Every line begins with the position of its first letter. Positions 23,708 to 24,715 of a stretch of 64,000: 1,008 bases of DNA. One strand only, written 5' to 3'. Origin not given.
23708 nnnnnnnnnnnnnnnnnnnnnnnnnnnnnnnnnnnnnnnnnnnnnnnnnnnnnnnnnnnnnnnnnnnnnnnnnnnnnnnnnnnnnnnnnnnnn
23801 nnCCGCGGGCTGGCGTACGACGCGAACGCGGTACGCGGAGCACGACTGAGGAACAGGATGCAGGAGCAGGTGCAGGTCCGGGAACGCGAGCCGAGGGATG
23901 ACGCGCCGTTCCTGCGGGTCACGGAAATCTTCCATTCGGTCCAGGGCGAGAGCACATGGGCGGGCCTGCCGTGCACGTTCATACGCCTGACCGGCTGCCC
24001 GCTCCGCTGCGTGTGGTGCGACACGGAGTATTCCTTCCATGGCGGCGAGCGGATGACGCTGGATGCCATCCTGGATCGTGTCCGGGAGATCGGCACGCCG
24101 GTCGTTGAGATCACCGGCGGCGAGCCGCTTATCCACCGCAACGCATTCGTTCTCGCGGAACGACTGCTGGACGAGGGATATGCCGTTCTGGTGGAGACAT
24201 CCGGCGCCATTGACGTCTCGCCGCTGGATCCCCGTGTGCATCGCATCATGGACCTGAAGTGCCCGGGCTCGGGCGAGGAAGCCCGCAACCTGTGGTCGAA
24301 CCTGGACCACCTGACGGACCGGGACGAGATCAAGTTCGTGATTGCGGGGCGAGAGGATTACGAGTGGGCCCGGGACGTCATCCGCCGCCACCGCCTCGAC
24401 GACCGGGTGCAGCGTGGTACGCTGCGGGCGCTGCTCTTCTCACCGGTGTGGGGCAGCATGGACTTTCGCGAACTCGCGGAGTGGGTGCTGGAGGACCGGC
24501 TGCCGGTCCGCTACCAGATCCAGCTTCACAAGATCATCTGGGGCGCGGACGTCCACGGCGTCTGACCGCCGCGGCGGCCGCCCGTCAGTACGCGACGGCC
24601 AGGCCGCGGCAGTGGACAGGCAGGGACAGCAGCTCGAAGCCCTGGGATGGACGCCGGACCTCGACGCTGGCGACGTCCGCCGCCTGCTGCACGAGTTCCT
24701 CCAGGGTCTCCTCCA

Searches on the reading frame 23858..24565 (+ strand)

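Call 53: search_protein_families(library=pfam, proteins=[window:23858-24565:+], max_evalue=0.00001)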
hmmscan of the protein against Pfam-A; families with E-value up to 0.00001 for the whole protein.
window:23858-24565:+ (235 aa): 1 family
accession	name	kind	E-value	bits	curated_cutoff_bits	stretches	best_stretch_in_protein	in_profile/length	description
PF04055.27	Radical_SAM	-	4.4e-12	46.9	29.5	1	44-176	4-134/166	Radical SAM superfamily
